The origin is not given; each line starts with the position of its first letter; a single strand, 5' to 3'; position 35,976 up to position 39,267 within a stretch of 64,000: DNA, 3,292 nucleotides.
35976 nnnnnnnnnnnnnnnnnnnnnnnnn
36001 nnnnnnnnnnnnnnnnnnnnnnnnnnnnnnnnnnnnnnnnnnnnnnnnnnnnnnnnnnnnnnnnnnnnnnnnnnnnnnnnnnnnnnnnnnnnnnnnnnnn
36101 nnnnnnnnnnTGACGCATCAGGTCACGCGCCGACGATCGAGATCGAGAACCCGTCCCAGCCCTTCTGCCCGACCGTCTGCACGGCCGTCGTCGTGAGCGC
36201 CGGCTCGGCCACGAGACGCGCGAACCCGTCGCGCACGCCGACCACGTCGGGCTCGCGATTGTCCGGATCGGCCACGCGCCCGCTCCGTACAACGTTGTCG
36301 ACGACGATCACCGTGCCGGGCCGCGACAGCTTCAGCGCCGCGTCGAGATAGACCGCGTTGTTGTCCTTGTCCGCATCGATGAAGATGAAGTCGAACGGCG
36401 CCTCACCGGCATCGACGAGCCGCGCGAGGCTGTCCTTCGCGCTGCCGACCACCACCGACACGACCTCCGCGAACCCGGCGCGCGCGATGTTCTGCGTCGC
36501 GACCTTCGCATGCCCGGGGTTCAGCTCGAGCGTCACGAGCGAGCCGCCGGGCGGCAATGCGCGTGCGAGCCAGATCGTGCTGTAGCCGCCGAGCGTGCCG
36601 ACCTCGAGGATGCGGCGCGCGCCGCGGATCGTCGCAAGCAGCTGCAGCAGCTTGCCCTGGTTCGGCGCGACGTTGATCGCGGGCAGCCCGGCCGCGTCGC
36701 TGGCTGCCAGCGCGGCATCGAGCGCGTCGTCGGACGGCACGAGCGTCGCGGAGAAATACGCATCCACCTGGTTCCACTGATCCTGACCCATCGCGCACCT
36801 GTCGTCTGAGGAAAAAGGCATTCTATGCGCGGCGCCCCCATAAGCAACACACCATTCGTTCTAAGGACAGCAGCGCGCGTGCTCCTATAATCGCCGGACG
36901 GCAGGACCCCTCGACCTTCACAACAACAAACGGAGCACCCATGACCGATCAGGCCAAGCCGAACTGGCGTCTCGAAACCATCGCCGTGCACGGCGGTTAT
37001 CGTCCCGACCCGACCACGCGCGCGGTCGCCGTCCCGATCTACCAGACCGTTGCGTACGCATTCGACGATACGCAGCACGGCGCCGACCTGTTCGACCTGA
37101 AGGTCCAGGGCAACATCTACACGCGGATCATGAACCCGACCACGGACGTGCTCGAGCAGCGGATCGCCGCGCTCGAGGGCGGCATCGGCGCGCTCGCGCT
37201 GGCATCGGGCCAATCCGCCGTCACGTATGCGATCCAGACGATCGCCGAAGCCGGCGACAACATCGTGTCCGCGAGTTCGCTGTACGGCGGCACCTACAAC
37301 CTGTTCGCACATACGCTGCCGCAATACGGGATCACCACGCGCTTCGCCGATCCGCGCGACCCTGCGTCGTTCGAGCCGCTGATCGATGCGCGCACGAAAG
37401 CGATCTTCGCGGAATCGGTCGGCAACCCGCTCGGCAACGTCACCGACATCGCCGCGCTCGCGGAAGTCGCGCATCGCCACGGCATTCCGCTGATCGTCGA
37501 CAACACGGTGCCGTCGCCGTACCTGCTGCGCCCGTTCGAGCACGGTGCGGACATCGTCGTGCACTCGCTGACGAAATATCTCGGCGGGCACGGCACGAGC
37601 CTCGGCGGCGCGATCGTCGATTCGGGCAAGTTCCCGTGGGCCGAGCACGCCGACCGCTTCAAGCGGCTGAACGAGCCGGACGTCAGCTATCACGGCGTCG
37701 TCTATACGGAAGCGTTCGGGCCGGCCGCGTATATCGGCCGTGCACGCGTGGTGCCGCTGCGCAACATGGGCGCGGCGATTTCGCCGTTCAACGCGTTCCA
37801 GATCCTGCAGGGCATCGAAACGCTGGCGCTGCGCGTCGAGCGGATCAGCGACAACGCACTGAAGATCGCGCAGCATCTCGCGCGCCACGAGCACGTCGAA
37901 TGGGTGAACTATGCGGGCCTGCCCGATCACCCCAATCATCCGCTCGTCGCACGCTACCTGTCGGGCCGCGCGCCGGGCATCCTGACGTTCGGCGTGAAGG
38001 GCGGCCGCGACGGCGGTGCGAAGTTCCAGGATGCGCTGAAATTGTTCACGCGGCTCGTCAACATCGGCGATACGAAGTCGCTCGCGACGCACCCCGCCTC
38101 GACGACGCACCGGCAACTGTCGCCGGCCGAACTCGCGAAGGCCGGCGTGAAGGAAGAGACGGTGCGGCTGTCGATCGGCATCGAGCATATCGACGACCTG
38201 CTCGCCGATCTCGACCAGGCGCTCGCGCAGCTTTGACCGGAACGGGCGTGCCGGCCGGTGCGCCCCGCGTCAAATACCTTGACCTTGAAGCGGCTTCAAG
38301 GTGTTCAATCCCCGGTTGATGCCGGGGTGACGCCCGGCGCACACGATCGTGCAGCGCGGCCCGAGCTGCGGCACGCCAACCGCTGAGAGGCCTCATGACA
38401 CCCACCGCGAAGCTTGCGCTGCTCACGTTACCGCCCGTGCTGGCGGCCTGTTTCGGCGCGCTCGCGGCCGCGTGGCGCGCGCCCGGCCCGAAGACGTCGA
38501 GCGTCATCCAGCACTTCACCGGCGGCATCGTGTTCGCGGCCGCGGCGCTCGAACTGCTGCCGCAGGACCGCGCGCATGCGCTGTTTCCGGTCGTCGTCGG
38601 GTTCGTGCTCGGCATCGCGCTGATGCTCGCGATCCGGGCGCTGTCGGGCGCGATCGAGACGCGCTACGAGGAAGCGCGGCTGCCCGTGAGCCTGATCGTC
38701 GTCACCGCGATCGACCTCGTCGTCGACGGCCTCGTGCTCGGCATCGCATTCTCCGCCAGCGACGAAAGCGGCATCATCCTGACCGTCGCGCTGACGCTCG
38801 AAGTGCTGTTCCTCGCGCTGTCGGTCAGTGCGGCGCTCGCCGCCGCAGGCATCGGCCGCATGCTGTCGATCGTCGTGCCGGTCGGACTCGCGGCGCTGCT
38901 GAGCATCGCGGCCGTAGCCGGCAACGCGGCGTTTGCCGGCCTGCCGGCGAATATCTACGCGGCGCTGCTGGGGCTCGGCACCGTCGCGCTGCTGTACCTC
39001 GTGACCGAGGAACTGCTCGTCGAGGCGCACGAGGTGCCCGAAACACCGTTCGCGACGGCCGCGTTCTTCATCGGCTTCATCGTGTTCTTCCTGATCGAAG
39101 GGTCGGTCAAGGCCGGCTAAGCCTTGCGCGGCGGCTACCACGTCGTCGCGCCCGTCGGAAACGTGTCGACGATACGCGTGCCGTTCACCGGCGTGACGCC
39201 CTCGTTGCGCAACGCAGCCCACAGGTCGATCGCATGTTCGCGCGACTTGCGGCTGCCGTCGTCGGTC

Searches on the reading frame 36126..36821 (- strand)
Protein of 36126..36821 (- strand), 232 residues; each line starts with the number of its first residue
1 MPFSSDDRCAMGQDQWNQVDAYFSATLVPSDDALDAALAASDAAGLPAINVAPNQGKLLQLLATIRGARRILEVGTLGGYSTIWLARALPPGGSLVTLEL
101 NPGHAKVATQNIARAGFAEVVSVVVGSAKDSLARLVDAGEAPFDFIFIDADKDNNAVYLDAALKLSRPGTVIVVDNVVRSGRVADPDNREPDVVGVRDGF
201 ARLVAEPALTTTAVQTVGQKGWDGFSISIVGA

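Call 52: search_protein_families(library=pfam, proteins=[window:36126-36821:-], max_evalue=0.00001)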
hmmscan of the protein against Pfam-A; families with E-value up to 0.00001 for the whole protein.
window:36126-36821:- (232 aa): 3 families
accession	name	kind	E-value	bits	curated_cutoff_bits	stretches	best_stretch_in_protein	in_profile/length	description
PF01596.23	Methyltransf_3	-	3.6e-37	128.1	22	1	46-198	23-176/204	O-methyltransferase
PF13578.12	Methyltransf_24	-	4.7e-17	63.2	26.3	1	72-177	1-105/105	Methyltransferase domain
PF01135.25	PCMT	-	9e-07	29.3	20.3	1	56-153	63-153/210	Protein-L-isoaspartate(D-aspartate) O-methyltransferase (PCMT)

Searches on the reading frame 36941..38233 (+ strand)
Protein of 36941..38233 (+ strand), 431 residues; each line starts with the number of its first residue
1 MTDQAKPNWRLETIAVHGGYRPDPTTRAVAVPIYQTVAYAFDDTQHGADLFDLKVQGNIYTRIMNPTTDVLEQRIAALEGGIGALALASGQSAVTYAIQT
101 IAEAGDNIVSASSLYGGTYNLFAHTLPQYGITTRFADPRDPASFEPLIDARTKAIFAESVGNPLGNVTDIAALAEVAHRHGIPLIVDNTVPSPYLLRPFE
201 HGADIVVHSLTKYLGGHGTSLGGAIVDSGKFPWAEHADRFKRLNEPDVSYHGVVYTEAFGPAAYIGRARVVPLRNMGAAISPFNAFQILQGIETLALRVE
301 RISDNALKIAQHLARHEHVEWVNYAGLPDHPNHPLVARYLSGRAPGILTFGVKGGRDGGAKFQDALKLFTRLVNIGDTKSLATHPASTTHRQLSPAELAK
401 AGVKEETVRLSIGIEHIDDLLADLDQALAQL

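Call 52: search_protein_families(library=pfam, proteins=[window:36941-38233:+], max_evalue=0.00001)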
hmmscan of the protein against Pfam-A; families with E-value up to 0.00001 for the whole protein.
window:36941-38233:+ (431 aa): 3 families
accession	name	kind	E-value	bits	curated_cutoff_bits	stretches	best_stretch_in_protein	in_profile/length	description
PF01053.26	Cys_Met_Meta_PP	-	3e-134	447.8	27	1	12-428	1-380/381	Cys/Met metabolism PLP-dependent enzyme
PF01041.23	DegT_DnrJ_EryC1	-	1.8e-08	34.4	19.8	1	64-187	22-145/360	DegT/DnrJ/EryC1/StrS aminotransferase family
PF00155.27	Aminotran_1_2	-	3.5e-07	30.2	19.7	1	68-240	44-244/361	Aminotransferase class I and II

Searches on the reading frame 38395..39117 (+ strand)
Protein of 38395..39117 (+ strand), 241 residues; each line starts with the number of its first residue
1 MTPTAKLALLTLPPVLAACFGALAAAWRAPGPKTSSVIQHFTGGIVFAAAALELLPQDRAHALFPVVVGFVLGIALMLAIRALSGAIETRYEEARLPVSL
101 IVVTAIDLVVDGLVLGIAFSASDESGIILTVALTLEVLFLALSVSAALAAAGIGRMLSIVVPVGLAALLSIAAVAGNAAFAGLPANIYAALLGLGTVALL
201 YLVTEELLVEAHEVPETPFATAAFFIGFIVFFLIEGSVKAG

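Call 52: search_protein_families(library=pfam, proteins=[window:38395-39117:+], max_evalue=0.00001)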
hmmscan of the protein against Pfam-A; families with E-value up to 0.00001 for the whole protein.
window:38395-39117:+ (241 aa): 1 family
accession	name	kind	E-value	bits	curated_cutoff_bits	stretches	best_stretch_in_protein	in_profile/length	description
PF02535.28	Zip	-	8.3e-08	32.2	35.1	0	105-234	186-322/323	ZIP Zinc transporter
